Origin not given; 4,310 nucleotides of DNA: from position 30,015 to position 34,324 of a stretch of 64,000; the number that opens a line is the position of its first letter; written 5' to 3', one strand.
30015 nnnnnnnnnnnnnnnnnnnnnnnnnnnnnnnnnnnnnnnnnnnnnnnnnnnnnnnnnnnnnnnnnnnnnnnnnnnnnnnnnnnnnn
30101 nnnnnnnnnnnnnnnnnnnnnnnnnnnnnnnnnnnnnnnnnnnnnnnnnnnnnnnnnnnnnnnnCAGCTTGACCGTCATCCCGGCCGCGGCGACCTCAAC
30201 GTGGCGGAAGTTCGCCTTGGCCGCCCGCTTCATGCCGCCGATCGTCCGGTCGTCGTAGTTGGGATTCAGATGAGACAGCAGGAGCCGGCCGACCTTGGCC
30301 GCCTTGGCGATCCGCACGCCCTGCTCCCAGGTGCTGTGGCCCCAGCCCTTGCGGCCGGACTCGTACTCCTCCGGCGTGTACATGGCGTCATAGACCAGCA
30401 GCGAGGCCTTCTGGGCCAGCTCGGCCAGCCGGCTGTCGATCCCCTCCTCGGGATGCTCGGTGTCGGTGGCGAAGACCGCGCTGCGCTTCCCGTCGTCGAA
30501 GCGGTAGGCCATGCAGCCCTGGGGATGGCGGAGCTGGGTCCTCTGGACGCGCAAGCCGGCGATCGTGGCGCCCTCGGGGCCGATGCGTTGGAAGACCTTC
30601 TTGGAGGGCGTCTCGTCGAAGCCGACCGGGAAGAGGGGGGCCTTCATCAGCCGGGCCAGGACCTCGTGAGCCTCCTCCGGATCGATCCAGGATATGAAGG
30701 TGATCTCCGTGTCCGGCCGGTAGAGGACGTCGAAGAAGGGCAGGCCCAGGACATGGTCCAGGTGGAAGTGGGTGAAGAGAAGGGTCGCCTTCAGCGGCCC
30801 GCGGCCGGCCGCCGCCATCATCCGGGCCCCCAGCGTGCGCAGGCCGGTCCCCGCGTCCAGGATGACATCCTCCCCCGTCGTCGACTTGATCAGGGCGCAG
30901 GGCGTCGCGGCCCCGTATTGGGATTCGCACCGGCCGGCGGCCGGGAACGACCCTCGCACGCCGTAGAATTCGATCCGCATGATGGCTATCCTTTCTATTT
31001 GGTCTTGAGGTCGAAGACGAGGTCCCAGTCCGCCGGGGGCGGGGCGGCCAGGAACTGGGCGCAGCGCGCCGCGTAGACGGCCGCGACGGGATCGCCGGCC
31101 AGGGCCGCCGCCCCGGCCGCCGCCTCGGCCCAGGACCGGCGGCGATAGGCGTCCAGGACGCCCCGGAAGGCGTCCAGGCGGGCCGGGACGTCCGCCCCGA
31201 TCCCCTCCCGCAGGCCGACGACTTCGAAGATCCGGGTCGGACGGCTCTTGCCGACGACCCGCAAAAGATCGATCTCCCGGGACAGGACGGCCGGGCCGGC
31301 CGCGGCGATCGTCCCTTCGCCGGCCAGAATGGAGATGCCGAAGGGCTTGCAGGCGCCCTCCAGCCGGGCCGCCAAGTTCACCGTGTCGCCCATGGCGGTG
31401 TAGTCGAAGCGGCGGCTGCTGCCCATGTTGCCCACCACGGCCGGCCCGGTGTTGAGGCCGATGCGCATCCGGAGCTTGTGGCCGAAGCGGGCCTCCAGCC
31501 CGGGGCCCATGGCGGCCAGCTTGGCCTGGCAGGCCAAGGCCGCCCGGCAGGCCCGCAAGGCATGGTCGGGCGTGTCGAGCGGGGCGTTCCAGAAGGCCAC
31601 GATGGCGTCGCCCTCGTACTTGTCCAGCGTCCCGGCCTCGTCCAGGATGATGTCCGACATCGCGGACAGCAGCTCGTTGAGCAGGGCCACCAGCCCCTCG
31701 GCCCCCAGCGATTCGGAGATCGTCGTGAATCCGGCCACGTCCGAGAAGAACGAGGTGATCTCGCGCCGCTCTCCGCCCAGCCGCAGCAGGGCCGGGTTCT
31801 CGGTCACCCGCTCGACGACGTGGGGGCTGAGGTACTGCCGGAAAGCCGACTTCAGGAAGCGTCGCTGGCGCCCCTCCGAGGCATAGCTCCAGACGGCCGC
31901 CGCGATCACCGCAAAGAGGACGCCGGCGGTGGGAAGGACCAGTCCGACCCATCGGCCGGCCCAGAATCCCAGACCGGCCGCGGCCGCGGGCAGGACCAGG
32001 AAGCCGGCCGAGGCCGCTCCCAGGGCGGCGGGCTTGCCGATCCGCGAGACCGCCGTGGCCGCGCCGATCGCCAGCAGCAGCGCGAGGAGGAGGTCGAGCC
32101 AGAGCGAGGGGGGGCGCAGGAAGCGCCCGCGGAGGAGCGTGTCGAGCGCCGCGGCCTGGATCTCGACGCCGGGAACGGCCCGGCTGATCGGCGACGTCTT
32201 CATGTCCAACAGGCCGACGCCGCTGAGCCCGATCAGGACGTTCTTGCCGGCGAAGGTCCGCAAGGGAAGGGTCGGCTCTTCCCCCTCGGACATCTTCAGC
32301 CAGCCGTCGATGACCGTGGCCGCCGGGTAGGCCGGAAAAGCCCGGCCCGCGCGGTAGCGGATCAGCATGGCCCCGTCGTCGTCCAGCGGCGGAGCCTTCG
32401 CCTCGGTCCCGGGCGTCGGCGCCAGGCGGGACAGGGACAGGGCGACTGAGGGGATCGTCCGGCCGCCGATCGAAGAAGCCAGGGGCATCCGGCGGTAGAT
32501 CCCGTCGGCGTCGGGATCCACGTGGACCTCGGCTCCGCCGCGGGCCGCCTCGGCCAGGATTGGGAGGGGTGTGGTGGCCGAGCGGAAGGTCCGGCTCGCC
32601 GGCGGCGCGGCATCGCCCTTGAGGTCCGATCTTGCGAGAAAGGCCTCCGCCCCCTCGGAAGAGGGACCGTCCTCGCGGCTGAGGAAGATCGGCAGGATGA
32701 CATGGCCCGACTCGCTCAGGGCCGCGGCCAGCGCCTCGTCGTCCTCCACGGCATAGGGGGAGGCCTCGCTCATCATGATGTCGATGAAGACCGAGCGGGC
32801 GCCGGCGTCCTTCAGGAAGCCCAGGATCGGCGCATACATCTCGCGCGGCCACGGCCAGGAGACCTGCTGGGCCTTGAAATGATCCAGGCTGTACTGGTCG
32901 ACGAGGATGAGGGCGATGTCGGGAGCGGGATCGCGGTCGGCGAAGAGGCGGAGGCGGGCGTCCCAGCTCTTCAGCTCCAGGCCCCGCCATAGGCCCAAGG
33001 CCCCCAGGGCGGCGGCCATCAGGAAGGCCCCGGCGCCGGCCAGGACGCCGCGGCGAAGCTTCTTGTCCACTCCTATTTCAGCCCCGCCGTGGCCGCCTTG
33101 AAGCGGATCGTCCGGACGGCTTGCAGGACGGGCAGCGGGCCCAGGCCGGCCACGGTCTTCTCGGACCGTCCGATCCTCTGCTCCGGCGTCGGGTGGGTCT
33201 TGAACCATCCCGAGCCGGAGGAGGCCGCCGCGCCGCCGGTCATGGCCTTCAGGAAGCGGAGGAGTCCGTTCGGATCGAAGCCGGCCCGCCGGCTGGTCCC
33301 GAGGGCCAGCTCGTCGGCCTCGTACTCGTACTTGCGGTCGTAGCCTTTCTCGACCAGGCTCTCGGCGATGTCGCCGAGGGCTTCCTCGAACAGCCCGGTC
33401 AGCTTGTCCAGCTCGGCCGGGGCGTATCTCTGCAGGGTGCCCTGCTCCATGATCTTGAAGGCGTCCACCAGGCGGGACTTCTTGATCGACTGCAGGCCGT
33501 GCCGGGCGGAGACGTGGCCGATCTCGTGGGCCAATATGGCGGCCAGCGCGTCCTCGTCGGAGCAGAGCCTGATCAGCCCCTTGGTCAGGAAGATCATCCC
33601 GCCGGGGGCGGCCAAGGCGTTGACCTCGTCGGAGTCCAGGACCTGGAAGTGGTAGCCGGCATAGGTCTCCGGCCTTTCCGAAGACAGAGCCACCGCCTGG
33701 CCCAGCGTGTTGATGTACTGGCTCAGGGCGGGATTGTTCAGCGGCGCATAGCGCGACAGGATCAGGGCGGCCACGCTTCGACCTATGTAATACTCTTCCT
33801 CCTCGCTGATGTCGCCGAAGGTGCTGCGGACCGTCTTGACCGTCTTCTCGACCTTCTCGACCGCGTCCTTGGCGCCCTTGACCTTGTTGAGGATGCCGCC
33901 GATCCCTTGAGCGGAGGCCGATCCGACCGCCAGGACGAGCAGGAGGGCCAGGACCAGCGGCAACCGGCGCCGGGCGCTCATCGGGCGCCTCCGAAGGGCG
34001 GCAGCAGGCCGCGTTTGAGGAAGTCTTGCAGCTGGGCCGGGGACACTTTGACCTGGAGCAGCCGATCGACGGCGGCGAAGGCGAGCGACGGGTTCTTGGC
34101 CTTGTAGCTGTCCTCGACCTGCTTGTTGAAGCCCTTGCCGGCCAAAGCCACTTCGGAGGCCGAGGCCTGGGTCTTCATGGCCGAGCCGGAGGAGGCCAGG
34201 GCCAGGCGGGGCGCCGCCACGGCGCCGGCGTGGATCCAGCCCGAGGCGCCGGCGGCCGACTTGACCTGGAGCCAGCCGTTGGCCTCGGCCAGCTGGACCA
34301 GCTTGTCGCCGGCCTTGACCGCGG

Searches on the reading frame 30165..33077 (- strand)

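Call 47: search_protein_families(library=pfam, proteins=[window:30165-33077:-], max_evalue=0.0001)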
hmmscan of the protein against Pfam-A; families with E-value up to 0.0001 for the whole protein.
window:30165-33077:- (971 aa): 2 families
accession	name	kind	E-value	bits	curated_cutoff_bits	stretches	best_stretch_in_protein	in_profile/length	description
PF12706.13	Lactamase_B_2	-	8e-16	58.7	27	1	738-936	3-199/200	Beta-lactamase superfamily domain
PF00753.33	Lactamase_B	-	1.4e-05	25.6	22.7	1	725-790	6-71/196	Metallo-beta-lactamase superfamily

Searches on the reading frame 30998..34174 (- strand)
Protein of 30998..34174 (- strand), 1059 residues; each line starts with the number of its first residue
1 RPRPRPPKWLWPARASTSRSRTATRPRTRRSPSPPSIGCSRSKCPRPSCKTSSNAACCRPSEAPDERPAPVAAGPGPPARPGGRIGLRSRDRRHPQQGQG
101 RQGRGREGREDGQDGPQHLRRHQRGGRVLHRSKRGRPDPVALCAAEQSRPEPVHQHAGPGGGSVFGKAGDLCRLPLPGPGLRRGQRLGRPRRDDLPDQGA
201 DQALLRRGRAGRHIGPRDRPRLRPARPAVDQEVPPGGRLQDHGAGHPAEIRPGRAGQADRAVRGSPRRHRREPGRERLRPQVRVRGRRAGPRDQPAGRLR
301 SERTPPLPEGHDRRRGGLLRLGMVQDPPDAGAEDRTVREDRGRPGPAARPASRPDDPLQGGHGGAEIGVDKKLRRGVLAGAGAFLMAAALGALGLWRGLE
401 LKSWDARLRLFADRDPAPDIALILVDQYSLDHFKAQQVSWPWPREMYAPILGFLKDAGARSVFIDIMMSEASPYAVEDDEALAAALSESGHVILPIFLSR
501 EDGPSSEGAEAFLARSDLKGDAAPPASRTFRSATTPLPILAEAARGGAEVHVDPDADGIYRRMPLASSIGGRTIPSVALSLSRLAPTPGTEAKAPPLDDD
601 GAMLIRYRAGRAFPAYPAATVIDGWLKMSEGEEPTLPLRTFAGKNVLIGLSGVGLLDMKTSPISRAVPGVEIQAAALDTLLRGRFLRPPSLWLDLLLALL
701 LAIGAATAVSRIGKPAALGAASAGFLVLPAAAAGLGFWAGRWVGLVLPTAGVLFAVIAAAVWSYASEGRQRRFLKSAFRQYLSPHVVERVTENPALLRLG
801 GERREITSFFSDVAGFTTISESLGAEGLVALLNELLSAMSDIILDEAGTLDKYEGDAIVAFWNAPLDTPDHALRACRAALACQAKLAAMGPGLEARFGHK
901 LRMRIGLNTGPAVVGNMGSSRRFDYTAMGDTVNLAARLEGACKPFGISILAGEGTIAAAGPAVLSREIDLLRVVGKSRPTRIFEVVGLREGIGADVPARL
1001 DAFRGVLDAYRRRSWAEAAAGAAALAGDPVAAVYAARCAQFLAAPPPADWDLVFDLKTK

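Call 47: search_protein_families(library=pfam, proteins=[window:30998-34174:-], max_evalue=0.0001)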
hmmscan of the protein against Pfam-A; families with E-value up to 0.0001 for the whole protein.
window:30998-34174:- (1059 aa): 2 families
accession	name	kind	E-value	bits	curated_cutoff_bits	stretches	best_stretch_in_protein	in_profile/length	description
PF05226.16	CHASE2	-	1.5e-46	159.5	26.3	1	385-702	4-252/257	CHASE2 domain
PF00211.25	Guanylate_cyc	-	5.5e-17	62.4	21.9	1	804-948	7-146/183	Adenylate and Guanylate cyclase catalytic domain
